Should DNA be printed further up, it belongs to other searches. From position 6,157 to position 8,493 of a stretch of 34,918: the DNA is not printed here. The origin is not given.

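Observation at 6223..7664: ~70-bp nested-palindromic element present three times in 1.4 kb, twice translated in-frame inside an essential-type peptidase gene (RPE-like behaviour)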

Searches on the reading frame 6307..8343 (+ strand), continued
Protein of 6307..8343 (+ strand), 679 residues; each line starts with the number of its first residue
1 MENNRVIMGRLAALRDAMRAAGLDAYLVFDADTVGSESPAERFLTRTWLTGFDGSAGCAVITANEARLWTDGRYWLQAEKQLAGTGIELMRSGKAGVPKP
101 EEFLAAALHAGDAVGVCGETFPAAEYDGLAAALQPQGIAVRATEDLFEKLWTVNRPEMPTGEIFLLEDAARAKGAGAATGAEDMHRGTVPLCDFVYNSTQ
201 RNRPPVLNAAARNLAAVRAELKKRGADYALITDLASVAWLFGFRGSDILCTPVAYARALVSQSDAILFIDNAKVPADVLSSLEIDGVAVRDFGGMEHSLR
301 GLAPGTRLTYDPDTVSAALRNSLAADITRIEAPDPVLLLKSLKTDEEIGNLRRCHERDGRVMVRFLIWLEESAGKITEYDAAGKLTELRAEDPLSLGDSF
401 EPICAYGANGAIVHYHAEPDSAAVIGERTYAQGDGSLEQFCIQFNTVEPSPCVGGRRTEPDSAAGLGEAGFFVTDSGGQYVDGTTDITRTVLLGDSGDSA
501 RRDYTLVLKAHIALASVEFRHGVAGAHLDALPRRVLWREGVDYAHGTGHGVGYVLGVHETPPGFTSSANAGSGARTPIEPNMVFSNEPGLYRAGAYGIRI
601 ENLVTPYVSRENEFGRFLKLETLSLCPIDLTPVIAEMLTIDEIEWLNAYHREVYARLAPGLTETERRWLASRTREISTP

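Call 99: fold_search(model_id=the predicted structure, library=pdb)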
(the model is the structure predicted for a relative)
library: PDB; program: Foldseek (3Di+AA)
matches with E <= 10: 403; with E <= 0.001: 210
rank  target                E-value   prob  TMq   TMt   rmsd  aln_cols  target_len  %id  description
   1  3ctz                  3.9e-57  1.00  0.79  0.87   3.1       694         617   30  Structure of human cytosolic X-prolyl aminopeptidase (released 2008-05-27)
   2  4s2r_P                2.2e-54  1.00  0.81  0.89   3.6       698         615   28  Crystal structure of X-prolyl aminopeptidase from Caenorhabditis elegans: a cytosolic enzyme with a di-nuclear active  (released 2015-04-22)
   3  4s2r_Q                3.9e-54  1.00  0.80  0.89   3.7       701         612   28  Crystal structure of X-prolyl aminopeptidase from Caenorhabditis elegans: a cytosolic enzyme with a di-nuclear active  (released 2015-04-22)
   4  5jqk_A                3.1e-49  1.00  0.80  0.86   2.8       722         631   23  The Xray Crystal Structure of P. falciparum Aminopeptidase P (released 2016-08-31)
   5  5jqk_B                5.8e-48  1.00  0.78  0.86   3.7       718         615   22  The Xray Crystal Structure of P. falciparum Aminopeptidase P (released 2016-08-31)
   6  5jr6_A                8.2e-48  1.00  0.80  0.86   2.9       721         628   23  The Xray Crystal Structure of P. falciparum Aminopeptidase P in Complex With Apstatin (released 2016-08-31)
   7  5jr6_B                4.3e-40  1.00  0.70  0.86   4.2       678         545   22  The Xray Crystal Structure of P. falciparum Aminopeptidase P in Complex With Apstatin (released 2016-08-31)
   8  5giq                  1.1e-21  1.00  0.44  0.82   3.6       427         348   25  Xaa-Pro peptidase from Deinococcus radiodurans, Zinc bound (released 2017-06-28)
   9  5giu                  1.8e-21  1.00  0.44  0.83   3.7       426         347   24  Crystal structure of Xaa-Pro peptidase from Deinococcus radiodurans, metal-free active site (released 2017-06-28)
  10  5cdl                  4.7e-21  1.00  0.44  0.81   3.7       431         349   26  Proline dipeptidase from Deinococcus radiodurans (selenomethionine derivative) (released 2016-08-10)
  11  3q6d_D                2.1e-20  1.00  0.43  0.78   4.3       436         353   21  Xaa-Pro dipeptidase from Bacillus anthracis. (released 2011-02-02)
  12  1wy2_A                2.2e-20  1.00  0.44  0.80   4.6       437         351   20  Crystal Structure of the Prolidase from Pyrococcus horikoshii OT3 (released 2005-02-22)
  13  7n02_A                2.6e-20  1.00  0.42  0.74   4.9       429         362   19  X-ray crystallographic structure model of Lactococcus lactis prolidase mutant D36S (released 2021-06-02)
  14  6xmr_A                4.8e-20  1.00  0.41  0.71   5.3       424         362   18  X-ray crystallographic structure model of Lactococcus lactis prolidase mutant H38S (released 2020-07-15)
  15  4fkc                  6.4e-20  1.00  0.44  0.77   4.6       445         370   19  Recombinant prolidase from Thermococcus sibiricus (released 2012-11-07)
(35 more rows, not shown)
